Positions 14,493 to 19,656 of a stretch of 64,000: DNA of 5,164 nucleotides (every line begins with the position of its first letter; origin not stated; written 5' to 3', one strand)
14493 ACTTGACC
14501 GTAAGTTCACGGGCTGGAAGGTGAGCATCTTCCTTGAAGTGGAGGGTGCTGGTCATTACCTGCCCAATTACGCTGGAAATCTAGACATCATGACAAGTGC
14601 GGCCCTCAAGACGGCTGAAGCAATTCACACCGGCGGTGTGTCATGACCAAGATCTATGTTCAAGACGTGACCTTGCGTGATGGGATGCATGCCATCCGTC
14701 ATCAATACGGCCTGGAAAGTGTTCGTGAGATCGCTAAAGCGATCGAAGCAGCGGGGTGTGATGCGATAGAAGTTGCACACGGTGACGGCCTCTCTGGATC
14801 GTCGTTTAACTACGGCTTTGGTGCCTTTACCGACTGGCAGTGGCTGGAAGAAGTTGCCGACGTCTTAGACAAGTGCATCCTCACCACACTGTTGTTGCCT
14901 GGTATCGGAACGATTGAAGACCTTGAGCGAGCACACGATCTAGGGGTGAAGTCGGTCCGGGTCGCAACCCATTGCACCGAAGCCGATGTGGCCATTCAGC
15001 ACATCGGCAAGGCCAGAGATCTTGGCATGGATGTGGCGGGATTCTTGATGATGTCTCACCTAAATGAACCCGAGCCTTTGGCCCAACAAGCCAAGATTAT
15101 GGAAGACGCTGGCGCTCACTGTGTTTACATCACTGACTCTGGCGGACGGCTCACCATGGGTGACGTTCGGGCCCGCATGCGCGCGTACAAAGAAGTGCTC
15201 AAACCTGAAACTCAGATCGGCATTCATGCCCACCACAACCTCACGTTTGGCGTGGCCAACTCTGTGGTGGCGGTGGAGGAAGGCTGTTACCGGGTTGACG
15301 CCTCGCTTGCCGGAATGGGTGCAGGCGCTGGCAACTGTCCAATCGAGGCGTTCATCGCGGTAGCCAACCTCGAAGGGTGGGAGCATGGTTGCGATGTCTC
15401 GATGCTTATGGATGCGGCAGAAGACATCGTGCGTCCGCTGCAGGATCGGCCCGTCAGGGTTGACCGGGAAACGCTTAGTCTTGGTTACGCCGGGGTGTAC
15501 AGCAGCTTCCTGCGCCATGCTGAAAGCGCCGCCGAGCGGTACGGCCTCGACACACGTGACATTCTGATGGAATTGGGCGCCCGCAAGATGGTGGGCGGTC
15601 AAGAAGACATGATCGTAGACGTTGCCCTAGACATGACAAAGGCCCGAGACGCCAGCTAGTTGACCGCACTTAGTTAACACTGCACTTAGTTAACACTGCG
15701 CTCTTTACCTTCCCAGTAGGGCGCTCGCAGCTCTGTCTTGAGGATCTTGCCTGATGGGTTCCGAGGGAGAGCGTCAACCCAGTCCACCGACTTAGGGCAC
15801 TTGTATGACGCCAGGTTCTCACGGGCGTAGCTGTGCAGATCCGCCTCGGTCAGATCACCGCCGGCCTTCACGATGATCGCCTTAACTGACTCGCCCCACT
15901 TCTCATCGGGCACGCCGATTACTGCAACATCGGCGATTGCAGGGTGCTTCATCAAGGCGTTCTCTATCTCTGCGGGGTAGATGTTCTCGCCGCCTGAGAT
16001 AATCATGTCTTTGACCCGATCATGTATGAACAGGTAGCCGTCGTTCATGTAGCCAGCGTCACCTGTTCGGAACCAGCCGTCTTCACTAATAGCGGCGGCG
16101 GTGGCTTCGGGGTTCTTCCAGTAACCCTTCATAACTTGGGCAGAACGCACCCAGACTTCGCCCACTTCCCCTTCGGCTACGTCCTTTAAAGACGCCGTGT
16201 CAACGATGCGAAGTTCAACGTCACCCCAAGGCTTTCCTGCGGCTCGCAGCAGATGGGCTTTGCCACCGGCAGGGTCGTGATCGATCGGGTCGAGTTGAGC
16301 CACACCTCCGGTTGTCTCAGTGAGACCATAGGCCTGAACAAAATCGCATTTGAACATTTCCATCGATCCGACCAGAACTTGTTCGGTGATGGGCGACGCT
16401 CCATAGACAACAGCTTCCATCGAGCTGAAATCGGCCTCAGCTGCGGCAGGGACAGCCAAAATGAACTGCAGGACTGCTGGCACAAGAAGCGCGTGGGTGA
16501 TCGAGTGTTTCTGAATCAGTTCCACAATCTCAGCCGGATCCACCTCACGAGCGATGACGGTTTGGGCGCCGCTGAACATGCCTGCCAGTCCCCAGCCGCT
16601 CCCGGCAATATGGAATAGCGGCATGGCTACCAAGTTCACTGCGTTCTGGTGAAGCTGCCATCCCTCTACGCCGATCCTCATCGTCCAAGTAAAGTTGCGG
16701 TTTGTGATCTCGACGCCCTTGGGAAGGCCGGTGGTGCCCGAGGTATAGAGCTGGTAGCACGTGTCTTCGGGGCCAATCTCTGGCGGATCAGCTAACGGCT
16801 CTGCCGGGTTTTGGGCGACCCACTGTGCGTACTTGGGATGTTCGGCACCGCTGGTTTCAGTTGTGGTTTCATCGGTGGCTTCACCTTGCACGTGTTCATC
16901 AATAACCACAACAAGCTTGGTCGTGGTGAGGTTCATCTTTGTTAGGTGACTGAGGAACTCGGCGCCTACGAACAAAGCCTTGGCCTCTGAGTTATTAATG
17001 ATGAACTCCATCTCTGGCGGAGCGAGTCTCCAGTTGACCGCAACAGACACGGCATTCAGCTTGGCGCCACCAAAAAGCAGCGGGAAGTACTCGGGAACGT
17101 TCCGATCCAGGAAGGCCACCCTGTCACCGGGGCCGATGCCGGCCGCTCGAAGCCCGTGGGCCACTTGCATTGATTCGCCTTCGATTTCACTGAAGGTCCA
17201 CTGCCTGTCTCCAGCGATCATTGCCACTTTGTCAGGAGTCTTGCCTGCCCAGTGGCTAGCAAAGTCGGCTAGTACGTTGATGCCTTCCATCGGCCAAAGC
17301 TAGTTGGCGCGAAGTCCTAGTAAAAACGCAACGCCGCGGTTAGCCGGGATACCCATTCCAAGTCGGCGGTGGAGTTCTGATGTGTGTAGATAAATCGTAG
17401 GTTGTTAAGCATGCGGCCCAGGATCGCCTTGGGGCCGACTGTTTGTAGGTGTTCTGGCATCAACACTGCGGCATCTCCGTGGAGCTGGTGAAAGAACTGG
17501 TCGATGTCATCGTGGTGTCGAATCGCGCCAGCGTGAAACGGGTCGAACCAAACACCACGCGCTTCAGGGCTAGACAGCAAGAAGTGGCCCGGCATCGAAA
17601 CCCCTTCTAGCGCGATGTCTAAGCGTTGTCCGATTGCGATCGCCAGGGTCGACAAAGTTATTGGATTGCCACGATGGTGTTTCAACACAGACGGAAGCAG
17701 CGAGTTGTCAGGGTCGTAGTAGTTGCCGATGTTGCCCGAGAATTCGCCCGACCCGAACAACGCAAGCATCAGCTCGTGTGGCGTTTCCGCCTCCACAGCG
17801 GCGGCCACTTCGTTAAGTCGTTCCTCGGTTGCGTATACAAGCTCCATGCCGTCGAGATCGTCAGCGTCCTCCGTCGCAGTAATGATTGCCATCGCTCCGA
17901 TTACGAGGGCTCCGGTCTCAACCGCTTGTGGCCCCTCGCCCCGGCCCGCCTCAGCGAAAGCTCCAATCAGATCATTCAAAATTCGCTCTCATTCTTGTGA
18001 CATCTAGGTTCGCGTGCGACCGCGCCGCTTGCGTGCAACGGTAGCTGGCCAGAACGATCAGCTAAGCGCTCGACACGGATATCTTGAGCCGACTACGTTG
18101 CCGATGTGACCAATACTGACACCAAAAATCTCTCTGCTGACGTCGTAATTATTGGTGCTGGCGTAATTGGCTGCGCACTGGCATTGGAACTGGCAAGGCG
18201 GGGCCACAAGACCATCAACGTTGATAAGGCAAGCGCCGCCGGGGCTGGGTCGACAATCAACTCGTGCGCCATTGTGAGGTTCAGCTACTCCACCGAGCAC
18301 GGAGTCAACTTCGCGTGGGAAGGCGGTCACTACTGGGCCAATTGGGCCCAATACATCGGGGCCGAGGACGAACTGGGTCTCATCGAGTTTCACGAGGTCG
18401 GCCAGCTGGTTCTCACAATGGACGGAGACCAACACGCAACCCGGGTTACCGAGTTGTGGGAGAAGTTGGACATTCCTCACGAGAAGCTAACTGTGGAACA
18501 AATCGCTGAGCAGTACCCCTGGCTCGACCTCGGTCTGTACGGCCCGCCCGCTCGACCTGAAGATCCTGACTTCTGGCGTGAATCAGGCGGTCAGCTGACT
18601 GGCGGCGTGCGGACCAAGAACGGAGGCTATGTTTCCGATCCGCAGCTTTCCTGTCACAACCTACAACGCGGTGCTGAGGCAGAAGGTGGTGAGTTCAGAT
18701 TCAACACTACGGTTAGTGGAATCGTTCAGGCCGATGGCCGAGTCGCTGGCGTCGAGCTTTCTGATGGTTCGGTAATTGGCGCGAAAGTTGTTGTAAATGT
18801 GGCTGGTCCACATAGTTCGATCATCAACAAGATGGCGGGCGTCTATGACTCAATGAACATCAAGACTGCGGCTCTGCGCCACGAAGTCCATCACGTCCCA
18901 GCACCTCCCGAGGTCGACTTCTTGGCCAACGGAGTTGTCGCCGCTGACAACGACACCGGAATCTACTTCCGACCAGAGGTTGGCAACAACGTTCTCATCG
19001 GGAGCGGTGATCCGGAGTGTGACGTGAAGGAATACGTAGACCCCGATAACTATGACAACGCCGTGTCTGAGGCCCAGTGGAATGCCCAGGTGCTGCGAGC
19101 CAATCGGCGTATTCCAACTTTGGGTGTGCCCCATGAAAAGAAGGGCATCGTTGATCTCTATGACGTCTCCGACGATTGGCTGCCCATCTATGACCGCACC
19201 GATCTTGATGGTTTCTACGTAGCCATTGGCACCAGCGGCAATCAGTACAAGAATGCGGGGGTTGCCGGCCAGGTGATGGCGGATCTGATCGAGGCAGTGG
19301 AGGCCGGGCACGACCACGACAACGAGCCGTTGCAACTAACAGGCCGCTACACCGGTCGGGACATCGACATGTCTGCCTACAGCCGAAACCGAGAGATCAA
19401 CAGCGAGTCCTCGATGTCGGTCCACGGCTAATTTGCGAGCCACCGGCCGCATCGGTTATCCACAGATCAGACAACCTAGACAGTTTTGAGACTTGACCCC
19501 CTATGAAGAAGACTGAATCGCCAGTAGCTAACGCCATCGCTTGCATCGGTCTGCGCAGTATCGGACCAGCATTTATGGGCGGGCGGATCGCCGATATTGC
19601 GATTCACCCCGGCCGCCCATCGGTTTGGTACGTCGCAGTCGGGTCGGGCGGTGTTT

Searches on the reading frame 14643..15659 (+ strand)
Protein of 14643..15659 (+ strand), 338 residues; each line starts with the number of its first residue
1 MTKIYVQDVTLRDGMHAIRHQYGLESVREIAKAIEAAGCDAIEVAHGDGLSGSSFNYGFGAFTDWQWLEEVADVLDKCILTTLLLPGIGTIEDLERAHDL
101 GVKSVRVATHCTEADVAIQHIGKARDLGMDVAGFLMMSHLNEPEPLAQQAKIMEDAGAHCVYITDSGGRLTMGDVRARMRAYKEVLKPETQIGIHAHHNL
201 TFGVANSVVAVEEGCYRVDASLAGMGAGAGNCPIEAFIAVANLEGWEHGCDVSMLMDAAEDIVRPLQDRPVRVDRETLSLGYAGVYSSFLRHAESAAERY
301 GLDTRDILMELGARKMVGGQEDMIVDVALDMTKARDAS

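Call 24: search_protein_families(library=pfam, max_evalue=0.00001, proteins=[window:14643-15659:+])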
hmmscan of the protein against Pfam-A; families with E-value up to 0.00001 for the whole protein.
window:14643-15659:+ (338 aa): 2 families
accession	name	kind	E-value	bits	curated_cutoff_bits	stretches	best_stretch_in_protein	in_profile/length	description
PF00682.25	HMGL-like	-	1.2e-54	185.9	29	1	4-262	2-260/260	HMGL-like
PF07836.16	DmpG_comm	-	2.6e-32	110.6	27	1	272-332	2-62/63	DmpG-like communication domain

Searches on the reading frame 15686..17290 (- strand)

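Call 24: search_protein_families(library=pfam, max_evalue=0.00001, proteins=[window:15686-17290:-])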
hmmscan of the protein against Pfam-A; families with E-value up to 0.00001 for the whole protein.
window:15686-17290:- (534 aa): 2 families
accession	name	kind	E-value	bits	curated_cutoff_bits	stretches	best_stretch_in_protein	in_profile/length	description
PF00501.34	AMP-binding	-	6e-87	292.4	29.9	1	13-391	3-384/384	AMP-binding enzyme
PF13193.12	AMP-binding_C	-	2.2e-23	83.4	24.5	1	441-515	1-76/76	AMP-binding enzyme C-terminal domain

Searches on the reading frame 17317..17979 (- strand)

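Call 24: search_protein_families(library=pfam, max_evalue=0.00001, proteins=[window:17317-17979:-])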
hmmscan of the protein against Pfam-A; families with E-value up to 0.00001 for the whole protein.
window:17317-17979:- (220 aa): 1 family
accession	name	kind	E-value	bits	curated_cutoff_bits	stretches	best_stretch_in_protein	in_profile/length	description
PF13369.12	Transglut_core2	-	3e-35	121.4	23.5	1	53-192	5-155/155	Transglutaminase-like superfamily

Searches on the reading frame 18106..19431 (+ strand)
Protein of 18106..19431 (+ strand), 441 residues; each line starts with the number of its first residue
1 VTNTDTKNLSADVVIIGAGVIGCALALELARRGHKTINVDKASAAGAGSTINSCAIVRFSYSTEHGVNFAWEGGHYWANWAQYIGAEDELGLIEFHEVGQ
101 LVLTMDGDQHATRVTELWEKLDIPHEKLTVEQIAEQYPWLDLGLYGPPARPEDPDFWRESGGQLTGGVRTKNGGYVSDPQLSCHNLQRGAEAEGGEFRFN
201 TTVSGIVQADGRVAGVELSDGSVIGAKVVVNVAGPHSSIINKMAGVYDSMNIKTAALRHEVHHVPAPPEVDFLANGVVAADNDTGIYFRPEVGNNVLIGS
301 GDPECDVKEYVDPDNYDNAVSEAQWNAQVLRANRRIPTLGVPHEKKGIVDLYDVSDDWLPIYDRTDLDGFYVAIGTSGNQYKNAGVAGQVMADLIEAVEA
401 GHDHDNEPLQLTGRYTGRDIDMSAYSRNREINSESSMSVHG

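Call 15: search_protein_families(library=pfam, proteins=[window:18106-19431:+])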
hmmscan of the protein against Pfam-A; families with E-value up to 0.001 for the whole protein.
window:18106-19431:+ (441 aa): 9 families
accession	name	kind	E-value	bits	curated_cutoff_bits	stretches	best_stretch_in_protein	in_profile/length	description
PF01266.30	DAO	-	3.3e-51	175.3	27.9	1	12-394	1-353/353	FAD dependent oxidoreductase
PF00070.33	Pyr_redox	-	1.2e-07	32.6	22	0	13-46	2-35/82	Pyridine nucleotide-disulphide oxidoreductase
PF00890.30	FAD_binding_2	-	4.8e-07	29.7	20.4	1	12-219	1-181/414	FAD binding domain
PF07992.20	Pyr_redox_2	-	5e-07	29.9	26.1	0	8-46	140-178/291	Pyridine nucleotide-disulphide oxidoreductase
PF01494.25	FAD_binding_3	-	6.1e-05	22.8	22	0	11-44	2-35/349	FAD binding domain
PF01134.28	GIDA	-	0.00012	21.7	22.1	0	12-39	1-28/391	Glucose inhibited division protein A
PF12831.13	FAD_oxidored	-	0.00058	19.7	27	0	12-52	1-41/416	FAD dependent oxidoreductase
PF04820.20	Trp_halogenase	-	0.00084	18.7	21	0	174-246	152-225/458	Tryptophan halogenase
PF13450.12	NAD_binding_8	-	0.00086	20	21.9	0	15-51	1-38/68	NAD(P)-binding Rossmann-like domain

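Call 18: find_homologous_proteins(query=window:18106-19431:+, max_evalue=1e-30)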
Query window:18106-19431:+ (441 aa): 6690 proteins with E <= 1e-30 among 8000 candidates; the best 120 are listed.
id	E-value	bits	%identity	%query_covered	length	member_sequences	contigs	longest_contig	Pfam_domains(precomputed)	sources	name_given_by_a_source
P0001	0.0e+0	1015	100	100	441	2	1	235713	PF01266.31,PF00890.31,PF07992.21,PF00070.34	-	-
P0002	1.2e-245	834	81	100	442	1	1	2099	PF01266.31,PF00890.31,PF07992.21,PF00070.34,PF05834.19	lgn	-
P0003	2.1e-233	793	76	98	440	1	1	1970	PF01266.31,PF00890.31,PF01134.29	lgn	-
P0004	1.9e-232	790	77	100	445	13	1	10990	PF01266.31,PF00890.31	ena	-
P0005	4.7e-227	772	77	98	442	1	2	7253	PF01266.31,PF00890.31,PF07992.21,PF00070.34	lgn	-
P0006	4.7e-227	772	76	99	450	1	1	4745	PF01266.31,PF07992.21,PF00070.34,PF01494.26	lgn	-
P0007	6.1e-227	772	74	100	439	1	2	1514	PF01266.31,PF00890.31,PF07992.21,PF00070.34,PF01134.29,PF01494.26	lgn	-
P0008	7.0e-227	772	75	99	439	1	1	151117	PF01266.31,PF00890.31,PF07992.21,PF00070.34,PF01134.29,PF01494.26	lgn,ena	-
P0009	3.2e-224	763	75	98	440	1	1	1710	PF01266.31,PF00890.31,PF00070.34,PF01494.26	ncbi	-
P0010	8.0e-224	762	75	98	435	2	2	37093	PF01266.31,PF00890.31,PF07992.21,PF00070.34,PF01494.26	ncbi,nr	ncbi:MAG: FAD-binding oxidoreductase [Actinomycetia bacterium]|nr:FAD-binding oxidoreductase [Actino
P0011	4.2e-223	759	74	99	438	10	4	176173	PF01266.31,PF00890.31,PF07992.21,PF00070.34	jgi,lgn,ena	-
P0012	9.7e-223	758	73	100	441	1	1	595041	PF01266.31,PF00890.31,PF07992.21,PF00070.34,PF01494.26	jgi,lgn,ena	-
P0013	1.4e-221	754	72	99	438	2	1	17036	PF01266.31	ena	-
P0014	5.4e-221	752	75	98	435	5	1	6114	PF01266.31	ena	-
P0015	4.3e-220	749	73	100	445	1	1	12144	PF01266.31,PF00890.31,PF07992.21,PF00070.34,PF05834.19,PF01494.26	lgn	-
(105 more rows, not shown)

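Call 19: find_encoding_contigs(protein=P0001, flank=10000, max_places=5)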
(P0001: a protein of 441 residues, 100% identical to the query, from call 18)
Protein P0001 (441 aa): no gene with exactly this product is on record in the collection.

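Call 20: find_encoding_contigs(protein=P0008, flank=10000, max_places=3)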
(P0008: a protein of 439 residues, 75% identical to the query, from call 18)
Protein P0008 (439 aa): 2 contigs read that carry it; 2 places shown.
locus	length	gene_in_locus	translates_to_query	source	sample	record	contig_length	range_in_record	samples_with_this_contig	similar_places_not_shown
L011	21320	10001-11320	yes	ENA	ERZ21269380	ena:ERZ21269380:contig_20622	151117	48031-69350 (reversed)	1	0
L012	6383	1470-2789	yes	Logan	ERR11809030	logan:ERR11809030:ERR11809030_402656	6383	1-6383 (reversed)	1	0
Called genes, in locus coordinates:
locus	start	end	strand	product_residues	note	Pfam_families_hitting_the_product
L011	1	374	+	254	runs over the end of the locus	PF08241:Methyltransf_11 (weak), PF13649:Methyltransf_25 (weak)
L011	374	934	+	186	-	PF00106:adh_short, PF08659:KR, PF13561:adh_short_C2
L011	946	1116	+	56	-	PF13561:adh_short_C2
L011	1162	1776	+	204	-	PF00108:Thiolase_N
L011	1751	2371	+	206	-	PF00108:Thiolase_N, PF02803:Thiolase_C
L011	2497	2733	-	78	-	PF03055:RPE65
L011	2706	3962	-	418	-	PF03055:RPE65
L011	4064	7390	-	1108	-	PF01619:Pro_dh, PF00171:Aldedh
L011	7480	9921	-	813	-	PF01266:DAO, PF16350:FAO_M, PF01571:GCV_T, PF08669:GCV_T_C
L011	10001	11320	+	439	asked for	PF00070:Pyr_redox (faint), PF00890:FAD_binding_2 (faint), PF01134:GIDA (faint), PF01266:DAO, PF01494:FAD_binding_3 (faint), PF07992:Pyr_redox_2 (faint)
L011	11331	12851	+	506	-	PF06253:MTTB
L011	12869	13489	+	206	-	PF00440:TetR_N (faint)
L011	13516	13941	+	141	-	PF02566:OsmC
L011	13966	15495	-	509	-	PF00221:Lyase_aromatic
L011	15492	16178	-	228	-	PF09339:HTH_IclR, PF01614:IclR_C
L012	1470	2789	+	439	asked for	PF00070:Pyr_redox (faint), PF00890:FAD_binding_2 (faint), PF01134:GIDA (faint), PF01266:DAO, PF01494:FAD_binding_3 (faint), PF07992:Pyr_redox_2 (faint)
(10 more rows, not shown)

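Call 21: find_encoding_contigs(protein=P0004, flank=10000, max_places=3)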
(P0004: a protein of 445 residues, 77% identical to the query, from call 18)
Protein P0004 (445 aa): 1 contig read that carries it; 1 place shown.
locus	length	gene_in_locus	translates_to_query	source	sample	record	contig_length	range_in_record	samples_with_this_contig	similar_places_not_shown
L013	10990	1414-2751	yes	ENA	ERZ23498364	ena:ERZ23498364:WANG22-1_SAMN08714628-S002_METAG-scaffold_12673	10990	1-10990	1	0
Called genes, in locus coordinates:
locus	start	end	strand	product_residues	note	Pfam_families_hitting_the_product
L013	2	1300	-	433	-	?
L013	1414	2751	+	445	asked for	PF00890:FAD_binding_2 (faint), PF01266:DAO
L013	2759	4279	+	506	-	PF06253:MTTB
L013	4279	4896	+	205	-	PF00440:TetR_N (faint)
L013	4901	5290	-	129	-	PF12802:MarR_2, PF13412:HTH_24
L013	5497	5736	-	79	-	-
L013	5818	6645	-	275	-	PF00140:Sigma70_r1_2 (weak), PF04542:Sigma70_r2, PF04545:Sigma70_r4 (weak)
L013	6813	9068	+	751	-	PF00662:Proton_antipo_N (weak), PF00361:Proton_antipo_M, PF13244:MbhD, PF20501:MbhE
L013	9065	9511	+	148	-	PF04039:MnhB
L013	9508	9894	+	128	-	PF00420:Oxidored_q2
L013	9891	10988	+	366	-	?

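Call 39: list_cluster_members(proteins=[window:18106-19431:+, window:5624-6535:+, window:54377-54850:-, window:56018-56716:+, window:22732-24009:+, window:63336-63902:-, window:57200-58573:-, window:9339-12620:+, window:53797-54387:-, window:17317-17979:-])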
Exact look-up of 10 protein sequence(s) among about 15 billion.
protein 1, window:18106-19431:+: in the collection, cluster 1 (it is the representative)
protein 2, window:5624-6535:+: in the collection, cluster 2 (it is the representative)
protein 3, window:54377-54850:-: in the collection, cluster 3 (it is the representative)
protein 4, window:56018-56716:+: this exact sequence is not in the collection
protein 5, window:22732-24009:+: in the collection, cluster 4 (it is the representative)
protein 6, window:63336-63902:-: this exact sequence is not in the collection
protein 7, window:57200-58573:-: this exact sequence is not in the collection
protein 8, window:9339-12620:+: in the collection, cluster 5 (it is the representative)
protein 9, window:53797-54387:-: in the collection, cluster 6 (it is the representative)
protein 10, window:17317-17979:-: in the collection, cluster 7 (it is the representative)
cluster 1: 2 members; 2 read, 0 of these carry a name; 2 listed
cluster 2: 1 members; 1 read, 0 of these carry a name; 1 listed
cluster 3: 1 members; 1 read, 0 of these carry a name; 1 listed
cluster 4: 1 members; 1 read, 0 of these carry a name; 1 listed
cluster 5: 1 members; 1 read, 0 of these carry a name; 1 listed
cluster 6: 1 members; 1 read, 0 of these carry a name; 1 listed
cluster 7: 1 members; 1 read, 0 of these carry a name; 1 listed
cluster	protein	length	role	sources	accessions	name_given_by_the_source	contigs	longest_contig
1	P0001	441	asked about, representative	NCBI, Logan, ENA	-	-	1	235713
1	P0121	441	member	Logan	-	-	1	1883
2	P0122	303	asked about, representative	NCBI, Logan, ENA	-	-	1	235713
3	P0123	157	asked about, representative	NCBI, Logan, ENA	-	-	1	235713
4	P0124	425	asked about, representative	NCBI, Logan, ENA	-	-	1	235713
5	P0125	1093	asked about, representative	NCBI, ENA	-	-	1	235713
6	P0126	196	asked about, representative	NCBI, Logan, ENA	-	-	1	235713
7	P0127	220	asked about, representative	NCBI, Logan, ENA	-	-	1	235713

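Call 40: find_encoding_contigs(protein=P0121, flank=10000)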
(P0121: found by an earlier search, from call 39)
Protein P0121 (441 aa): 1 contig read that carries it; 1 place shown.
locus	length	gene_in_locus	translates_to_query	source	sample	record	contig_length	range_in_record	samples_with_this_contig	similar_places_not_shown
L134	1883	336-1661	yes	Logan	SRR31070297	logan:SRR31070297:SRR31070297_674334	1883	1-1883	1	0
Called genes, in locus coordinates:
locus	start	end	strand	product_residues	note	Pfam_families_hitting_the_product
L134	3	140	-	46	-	?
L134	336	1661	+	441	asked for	PF00070:Pyr_redox (faint), PF00890:FAD_binding_2 (weak), PF01134:GIDA (faint), PF01266:DAO, PF07992:Pyr_redox_2 (faint)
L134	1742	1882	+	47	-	?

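Call 51: find_encoding_contigs(protein=P0002, flank=10000, max_places=3)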
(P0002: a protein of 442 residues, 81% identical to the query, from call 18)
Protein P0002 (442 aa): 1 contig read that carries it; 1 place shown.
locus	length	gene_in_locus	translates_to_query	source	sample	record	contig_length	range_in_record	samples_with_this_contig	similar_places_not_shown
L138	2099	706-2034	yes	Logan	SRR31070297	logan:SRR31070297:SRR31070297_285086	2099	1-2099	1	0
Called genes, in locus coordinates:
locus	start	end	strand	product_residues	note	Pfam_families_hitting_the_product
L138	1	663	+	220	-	?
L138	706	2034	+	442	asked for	PF00070:Pyr_redox (faint), PF00890:FAD_binding_2 (weak), PF01266:DAO, PF05834:Lycopene_cycl (faint), PF07992:Pyr_redox_2 (faint)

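Call 52: find_encoding_contigs(protein=P0005, flank=10000, max_places=3)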
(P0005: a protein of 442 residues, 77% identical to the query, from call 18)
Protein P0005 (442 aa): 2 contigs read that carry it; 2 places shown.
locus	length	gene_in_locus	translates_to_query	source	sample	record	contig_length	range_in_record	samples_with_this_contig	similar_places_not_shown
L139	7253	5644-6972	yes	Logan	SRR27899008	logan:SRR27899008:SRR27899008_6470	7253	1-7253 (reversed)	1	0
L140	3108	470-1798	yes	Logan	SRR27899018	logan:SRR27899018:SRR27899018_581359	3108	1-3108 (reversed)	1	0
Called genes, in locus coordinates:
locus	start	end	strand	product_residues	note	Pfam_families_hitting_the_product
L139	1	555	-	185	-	?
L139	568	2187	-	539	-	PF17203:sCache_3_2, PF00989:PAS (weak), PF14689:SPOB_a (weak), PF02518:HATPase_c, PF14501:HATPase_c_5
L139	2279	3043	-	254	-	PF12974:Phosphonate-bd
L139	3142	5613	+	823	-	PF01266:DAO, PF13738:Pyr_redox_3 (faint), PF16350:FAO_M, PF01571:GCV_T, PF08669:GCV_T_C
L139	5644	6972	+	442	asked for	PF00070:Pyr_redox (faint), PF00890:FAD_binding_2 (weak), PF01266:DAO, PF07992:Pyr_redox_2 (faint)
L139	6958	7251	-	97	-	?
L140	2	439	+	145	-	?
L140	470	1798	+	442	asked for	PF00070:Pyr_redox (faint), PF00890:FAD_binding_2 (weak), PF01266:DAO, PF07992:Pyr_redox_2 (faint)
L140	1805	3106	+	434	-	?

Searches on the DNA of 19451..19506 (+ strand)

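Call 32: search_dna_similar(query=window:19451-19506:+, collection=plasmids, mode=distant, max_evalue=10, max_rows=15)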
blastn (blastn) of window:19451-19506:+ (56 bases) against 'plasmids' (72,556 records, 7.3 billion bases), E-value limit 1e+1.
Records with a match: 2; places in all: 2; records where one place covers at least 80% of the query: 0.
Best place of each record, by identity: 90-95% 2.
By first word of the organism name: Pseudonocardia 2.
By predicted mobility (MOB-suite, as given by PLSDB): mobilizable 2.
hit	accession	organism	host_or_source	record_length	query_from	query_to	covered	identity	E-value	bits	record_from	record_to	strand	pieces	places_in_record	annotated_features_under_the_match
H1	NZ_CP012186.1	Pseudonocardia sp. EC080619-01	Apterostigma dentigerum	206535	13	36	43%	91.7%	4e+0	36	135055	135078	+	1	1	hypothetical protein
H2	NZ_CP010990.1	Pseudonocardia sp. EC080625-04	Apterostigma dentigerum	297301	13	36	43%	91.7%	4e+0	36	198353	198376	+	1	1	hypothetical protein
